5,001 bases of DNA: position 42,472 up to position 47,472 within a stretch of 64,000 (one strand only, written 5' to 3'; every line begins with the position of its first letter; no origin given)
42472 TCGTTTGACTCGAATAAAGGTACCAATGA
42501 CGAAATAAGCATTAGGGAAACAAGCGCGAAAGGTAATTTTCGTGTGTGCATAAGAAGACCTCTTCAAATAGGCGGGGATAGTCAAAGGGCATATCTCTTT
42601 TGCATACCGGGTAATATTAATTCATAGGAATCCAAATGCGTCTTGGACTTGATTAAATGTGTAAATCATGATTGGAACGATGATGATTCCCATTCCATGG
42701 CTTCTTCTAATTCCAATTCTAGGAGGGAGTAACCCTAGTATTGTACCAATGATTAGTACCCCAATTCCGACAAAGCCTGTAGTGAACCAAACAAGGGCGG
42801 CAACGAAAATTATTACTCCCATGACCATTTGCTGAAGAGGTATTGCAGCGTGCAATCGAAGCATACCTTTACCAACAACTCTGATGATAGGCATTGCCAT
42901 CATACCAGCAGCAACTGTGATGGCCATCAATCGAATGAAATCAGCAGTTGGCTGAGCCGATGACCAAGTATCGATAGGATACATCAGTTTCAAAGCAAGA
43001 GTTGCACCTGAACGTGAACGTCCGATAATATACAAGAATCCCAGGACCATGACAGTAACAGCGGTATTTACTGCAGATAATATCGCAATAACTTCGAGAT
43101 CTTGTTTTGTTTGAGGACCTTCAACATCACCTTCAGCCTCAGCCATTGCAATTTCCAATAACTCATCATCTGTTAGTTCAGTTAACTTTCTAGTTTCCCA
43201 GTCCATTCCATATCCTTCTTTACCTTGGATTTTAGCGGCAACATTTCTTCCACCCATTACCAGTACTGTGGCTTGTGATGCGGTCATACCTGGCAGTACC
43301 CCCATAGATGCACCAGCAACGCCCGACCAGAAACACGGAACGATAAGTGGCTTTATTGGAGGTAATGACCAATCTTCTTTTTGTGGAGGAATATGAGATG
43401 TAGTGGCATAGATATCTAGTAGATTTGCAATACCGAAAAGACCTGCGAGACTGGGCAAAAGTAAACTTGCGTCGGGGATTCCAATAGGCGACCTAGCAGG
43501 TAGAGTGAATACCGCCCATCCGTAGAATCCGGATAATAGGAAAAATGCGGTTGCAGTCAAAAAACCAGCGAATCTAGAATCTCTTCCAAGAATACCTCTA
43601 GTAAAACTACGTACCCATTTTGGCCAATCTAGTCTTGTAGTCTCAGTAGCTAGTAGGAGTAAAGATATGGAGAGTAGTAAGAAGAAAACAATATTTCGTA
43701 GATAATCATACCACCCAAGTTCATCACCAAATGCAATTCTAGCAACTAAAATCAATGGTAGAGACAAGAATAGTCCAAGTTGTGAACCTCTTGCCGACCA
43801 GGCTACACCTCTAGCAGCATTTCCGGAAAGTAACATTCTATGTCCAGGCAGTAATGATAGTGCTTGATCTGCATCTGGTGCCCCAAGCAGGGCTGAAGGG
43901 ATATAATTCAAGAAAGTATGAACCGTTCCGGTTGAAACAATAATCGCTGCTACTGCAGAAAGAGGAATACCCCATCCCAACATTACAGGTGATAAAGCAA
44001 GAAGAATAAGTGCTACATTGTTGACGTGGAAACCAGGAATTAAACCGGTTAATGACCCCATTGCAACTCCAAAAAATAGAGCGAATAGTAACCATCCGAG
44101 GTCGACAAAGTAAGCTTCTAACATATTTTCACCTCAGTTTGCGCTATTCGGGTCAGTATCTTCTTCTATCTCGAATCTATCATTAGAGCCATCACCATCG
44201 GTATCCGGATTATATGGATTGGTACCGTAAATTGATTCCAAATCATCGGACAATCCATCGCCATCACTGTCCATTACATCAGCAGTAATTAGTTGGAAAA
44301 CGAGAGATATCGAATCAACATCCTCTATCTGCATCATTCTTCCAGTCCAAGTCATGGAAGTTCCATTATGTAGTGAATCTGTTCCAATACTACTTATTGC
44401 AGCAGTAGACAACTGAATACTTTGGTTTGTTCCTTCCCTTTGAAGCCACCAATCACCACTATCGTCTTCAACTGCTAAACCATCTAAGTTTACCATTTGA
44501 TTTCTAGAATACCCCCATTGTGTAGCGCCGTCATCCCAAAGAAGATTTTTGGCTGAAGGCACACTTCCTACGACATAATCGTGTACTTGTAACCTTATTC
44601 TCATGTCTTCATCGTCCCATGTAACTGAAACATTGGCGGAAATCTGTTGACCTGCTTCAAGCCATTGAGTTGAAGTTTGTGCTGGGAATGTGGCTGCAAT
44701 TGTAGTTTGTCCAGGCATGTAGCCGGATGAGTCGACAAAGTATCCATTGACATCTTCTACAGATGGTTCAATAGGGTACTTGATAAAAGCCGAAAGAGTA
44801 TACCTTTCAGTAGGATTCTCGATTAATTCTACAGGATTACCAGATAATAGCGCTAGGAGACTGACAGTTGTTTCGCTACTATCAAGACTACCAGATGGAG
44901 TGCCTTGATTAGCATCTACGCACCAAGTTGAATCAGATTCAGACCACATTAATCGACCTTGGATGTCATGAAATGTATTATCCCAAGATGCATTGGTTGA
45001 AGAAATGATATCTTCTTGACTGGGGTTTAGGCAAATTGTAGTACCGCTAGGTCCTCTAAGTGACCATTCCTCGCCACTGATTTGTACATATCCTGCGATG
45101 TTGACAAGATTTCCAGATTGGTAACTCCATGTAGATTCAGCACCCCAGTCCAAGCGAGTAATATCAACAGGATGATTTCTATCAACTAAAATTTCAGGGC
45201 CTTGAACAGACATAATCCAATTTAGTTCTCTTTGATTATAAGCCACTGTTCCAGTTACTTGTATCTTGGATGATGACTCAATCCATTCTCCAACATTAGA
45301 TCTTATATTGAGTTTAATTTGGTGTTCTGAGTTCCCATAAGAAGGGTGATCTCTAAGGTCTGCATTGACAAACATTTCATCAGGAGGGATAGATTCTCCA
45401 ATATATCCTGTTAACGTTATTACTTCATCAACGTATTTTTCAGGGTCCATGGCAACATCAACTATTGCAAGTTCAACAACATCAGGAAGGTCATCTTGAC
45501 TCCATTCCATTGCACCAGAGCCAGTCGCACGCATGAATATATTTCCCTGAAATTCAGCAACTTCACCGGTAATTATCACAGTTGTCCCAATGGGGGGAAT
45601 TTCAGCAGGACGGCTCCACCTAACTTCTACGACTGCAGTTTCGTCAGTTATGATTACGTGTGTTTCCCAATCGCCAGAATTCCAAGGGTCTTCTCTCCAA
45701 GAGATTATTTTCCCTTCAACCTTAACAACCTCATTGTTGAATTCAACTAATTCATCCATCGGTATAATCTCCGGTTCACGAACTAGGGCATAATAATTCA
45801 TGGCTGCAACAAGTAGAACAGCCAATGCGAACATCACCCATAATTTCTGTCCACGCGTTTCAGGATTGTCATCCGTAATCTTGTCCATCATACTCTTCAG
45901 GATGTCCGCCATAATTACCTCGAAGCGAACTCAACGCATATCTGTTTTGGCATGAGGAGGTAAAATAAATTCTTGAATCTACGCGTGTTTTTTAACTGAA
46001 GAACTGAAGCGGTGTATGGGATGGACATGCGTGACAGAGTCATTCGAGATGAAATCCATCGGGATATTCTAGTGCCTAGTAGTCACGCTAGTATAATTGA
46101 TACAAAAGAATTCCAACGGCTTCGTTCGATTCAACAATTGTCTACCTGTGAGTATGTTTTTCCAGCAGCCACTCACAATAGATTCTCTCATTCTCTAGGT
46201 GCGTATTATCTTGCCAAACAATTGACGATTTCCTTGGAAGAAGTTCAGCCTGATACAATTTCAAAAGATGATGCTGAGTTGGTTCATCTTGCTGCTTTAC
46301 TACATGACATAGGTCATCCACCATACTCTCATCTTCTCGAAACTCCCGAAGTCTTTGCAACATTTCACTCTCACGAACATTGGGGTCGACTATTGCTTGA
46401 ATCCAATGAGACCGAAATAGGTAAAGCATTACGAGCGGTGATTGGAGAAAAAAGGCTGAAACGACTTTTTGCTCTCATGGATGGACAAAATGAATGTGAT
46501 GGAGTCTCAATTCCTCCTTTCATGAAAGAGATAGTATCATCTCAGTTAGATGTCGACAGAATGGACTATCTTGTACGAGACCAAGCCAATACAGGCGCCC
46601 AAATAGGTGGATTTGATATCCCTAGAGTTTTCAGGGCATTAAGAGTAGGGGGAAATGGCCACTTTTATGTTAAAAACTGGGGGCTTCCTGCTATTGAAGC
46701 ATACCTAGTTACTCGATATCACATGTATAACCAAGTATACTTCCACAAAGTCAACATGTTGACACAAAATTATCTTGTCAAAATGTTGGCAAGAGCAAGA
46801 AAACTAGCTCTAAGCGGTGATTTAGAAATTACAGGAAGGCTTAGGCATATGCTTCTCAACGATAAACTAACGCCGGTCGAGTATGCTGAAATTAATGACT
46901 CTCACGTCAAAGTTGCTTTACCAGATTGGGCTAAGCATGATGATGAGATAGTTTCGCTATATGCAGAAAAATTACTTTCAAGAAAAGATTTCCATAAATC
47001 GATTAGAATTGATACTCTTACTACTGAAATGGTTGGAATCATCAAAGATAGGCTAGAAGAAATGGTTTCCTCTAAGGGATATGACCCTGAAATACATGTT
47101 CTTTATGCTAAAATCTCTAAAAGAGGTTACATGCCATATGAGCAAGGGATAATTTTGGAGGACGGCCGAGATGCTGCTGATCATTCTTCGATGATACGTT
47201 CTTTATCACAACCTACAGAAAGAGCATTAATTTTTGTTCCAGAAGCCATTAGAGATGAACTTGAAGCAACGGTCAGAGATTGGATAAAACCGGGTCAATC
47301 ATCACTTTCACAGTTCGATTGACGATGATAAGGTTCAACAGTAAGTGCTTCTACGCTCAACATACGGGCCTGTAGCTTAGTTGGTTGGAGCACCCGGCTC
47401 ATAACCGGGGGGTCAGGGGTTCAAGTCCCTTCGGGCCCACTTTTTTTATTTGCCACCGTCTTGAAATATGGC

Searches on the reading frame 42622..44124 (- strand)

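Call 28: search_protein_families(library=pfam, proteins=[window:42622-44124:-], max_evalue=0.001)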
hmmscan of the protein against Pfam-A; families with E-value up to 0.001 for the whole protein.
window:42622-44124:- (500 aa): 1 family
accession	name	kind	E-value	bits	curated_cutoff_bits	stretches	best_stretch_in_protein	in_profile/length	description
PF01970.21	TctA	-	5.8e-43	147.5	28.9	2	13-295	1-269/423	Tripartite tricarboxylate transporter TctA family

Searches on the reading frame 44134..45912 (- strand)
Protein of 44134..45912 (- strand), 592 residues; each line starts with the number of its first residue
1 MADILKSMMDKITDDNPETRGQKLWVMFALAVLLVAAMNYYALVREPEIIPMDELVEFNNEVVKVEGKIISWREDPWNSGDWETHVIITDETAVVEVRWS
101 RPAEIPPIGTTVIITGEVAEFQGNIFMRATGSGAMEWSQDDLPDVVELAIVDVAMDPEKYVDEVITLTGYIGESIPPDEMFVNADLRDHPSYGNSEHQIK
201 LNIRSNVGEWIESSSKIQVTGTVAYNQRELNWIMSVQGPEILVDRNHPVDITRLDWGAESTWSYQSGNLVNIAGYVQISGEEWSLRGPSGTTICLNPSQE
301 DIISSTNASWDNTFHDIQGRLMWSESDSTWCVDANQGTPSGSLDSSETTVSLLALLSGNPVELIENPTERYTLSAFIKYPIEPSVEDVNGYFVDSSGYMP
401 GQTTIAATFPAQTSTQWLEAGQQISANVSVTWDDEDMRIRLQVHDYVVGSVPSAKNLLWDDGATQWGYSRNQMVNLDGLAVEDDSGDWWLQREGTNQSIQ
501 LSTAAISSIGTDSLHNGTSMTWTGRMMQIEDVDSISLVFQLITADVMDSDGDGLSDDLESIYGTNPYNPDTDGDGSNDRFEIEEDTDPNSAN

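Call 28: search_protein_families(library=pfam, proteins=[window:44134-45912:-], max_evalue=0.001)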
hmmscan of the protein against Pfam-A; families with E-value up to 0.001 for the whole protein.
window:44134-45912:- (592 aa): 1 family
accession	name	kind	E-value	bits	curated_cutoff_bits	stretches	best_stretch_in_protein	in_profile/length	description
PF18884.5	TSP3_bac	-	3.1e-09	37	25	1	548-569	1-22/22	Bacterial TSP3 repeat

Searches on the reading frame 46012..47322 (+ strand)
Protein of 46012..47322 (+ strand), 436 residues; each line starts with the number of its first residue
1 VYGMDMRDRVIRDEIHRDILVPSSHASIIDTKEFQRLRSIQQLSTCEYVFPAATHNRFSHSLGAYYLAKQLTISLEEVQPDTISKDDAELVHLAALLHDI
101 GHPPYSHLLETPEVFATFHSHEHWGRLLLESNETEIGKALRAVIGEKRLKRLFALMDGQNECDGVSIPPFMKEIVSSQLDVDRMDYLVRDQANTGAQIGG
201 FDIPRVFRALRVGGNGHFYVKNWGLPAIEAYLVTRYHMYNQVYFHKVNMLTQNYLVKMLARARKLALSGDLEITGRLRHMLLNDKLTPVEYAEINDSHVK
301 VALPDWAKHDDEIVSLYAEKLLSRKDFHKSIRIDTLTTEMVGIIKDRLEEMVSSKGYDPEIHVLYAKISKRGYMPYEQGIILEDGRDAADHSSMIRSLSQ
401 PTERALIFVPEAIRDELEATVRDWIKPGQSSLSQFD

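Call 28: search_protein_families(library=pfam, proteins=[window:46012-47322:+], max_evalue=0.001)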
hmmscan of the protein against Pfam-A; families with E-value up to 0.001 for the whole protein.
window:46012-47322:+ (436 aa): 2 families
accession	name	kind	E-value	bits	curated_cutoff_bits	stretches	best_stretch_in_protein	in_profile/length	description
PF01966.28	HD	-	2.2e-14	54.2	22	1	57-188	1-114/116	HD domain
PF19276.4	HD_assoc_2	-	1.4e-05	25.1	23.1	1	202-270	2-65/222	HD associated region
